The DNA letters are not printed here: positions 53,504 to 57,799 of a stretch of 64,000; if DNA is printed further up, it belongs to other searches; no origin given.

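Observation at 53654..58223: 1331-aa two-TM anchored coiled-coil giant plus coupled 187-aa partner immediately upstream of, and overlapping, dusB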

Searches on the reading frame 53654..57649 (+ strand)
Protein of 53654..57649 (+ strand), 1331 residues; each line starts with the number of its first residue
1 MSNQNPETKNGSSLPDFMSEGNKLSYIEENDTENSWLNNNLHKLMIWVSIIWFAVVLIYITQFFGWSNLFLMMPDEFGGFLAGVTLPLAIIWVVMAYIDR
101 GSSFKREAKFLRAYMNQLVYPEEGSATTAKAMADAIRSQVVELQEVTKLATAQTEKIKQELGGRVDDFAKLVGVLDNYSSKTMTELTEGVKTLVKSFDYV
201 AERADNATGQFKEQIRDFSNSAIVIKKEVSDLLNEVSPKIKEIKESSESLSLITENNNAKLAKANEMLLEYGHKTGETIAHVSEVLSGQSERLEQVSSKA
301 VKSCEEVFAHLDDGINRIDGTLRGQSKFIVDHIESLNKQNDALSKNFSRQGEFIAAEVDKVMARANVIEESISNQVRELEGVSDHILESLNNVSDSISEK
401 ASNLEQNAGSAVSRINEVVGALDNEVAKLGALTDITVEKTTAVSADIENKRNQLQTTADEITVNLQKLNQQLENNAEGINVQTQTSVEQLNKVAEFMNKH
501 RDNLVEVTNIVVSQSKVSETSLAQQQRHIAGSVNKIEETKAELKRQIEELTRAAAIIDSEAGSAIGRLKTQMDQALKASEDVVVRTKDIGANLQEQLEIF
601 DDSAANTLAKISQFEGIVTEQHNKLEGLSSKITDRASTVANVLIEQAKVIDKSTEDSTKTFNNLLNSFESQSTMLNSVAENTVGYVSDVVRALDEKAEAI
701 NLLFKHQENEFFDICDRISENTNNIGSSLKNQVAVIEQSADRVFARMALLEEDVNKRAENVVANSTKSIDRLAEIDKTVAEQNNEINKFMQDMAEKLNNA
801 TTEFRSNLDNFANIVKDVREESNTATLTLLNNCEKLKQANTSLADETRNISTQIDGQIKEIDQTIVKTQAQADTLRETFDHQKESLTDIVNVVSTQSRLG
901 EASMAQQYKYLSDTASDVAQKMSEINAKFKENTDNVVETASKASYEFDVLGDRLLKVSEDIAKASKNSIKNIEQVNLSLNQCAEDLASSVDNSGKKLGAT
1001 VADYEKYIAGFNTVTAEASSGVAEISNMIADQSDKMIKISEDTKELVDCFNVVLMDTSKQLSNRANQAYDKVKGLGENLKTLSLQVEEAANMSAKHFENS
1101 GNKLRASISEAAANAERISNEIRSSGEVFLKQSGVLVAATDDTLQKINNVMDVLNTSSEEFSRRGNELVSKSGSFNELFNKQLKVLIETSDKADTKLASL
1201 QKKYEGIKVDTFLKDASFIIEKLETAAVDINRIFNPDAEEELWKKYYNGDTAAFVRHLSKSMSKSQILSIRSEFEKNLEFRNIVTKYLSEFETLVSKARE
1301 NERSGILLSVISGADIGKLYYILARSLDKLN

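Call 3: search_protein_families(library=pfam, proteins=[window:53654-57649:+], max_evalue=0.1)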
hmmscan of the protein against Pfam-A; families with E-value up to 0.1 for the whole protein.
window:53654-57649:+ (1331 aa): 5 families
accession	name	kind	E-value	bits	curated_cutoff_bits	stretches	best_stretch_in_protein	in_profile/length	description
PF04108.17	ATG17_like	-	4e-07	30.3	43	3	716-1047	27-295/355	Autophagy protein ATG17-like domain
PF06103.16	DUF948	-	4.5e-06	27.2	37.2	1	1017-1083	23-88/89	Bacterial protein of unknown function (DUF948)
PF11887.13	Mce4_CUP1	-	0.00071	19.7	32.6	0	733-822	73-158/222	Cholesterol uptake porter CUP1 of Mce4, putative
PF08702.15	Fib_alpha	-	0.013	16.1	29.9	1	793-898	22-130/143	Fibrinogen alpha/beta chain family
PF04513.17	Baculo_PEP_C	-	0.093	13.2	38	0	335-440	24-126/140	Baculovirus polyhedron envelope protein, PEP, C terminus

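Call 4: search_protein_families(library=ncbifam, proteins=[window:53654-57649:+], max_evalue=0.1)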
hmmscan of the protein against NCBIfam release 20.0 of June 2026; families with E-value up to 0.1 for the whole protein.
window:53654-57649:+ (1331 aa): 5 families
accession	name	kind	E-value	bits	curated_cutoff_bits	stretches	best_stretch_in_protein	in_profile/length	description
TIGR00996.1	Mtu_fam_mce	paralog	8.1e-09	35.1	140.5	2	1084-1201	149-265/291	MCE family protein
TIGR02169.1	SMC_prok_A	equivalog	9.2e-09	33.6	729.4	3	760-1017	228-478/1165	chromosome segregation protein SMC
NF033914.0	antiphage_ZorA_1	subfamily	6.8e-08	31.2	190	4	834-1043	406-601/619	anti-phage ZorAB system protein ZorA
NF045487.1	ASRP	equivalog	0.00016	20.5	300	2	333-671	127-468/593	archaea-specific SMC-related protein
NF033917.0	antiphage_ZorA_4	subfamily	0.0017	17.4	500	1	674-865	161-365/413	anti-phage ZorAB system protein ZorA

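Call 5: find_homologous_proteins(query=window:53654-57649:+)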
Query window:53654-57649:+ (1331 aa): 210 proteins with E <= 0.001 among 8000 candidates; the best 120 are listed.
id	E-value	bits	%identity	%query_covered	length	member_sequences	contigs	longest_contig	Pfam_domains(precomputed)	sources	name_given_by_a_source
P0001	0.0e+0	2734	98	100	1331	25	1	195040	PF06103.17,PF04108.18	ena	-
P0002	0.0e+0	2676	97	100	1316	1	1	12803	PF04108.18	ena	-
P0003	0.0e+0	2552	90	100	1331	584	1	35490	PF06103.17,PF04108.18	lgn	-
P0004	0.0e+0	2482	89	100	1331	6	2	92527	PF04108.18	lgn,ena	-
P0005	0.0e+0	2242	79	100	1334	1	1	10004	-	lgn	-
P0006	0.0e+0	2217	78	100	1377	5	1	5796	-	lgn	-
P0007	0.0e+0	1985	78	90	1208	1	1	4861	PF04108.18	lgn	-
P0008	0.0e+0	1745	63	100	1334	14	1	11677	-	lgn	-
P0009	0.0e+0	1744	63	100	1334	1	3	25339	-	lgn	-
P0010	0.0e+0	1740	61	99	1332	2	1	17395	-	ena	-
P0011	0.0e+0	1669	60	100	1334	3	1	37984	-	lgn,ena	-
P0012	0.0e+0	1658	60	100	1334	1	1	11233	-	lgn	-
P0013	0.0e+0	1657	60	100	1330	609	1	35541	PF04108.18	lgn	-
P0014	0.0e+0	1652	60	100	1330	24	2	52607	-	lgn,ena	-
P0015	0.0e+0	1634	59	100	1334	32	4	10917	PF06103.17,PF04108.18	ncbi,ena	-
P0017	0.0e+0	1615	58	100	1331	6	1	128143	-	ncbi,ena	-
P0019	0.0e+0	1598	58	100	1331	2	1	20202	-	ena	-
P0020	0.0e+0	1596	58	100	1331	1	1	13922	-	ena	-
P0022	0.0e+0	1591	58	100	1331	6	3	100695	-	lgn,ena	-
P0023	0.0e+0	1589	58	100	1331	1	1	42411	-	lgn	-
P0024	0.0e+0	1585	57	100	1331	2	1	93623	-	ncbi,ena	-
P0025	0.0e+0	1581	57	100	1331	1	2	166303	-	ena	-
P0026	0.0e+0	1580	57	100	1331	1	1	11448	-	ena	-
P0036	0.0e+0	1492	54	99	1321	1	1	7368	PF01442.24,PF04108.18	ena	-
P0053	0.0e+0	1419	52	98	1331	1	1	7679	PF04513.18,PF06103.17,PF04108.18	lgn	-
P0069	0.0e+0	1359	51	98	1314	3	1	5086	PF04513.18,PF07464.17,PF01442.24,PF04108.18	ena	-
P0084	0.0e+0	1274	47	99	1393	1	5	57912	PF01442.24,PF04108.18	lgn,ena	-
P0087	0.0e+0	1271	47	99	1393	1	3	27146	PF01442.24,PF04108.18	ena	-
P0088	0.0e+0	1270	47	99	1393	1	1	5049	PF01442.24,PF04108.18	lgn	-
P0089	0.0e+0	1270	47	99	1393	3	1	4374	PF01442.24,PF04108.18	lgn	-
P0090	0.0e+0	1268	47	99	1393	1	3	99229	PF01442.24,PF04108.18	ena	-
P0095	0.0e+0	1256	47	100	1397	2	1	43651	PF01442.24,PF04108.18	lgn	-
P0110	0.0e+0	1234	48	98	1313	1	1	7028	PF01442.24,PF06103.17,PF04108.18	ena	-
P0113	0.0e+0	1231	46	99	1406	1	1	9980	PF01442.24,PF04108.18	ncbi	-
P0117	0.0e+0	1226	46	98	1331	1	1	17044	PF04513.18,PF06103.17,PF04108.18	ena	-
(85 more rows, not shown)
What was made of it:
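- On GPR/RgsE family: A few RF32 orthologs carry precomputed PF01442 hits (call 5).
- Some RF32 orthologs carry precomputed PF01442 or ApoLp-III hits (call 5).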
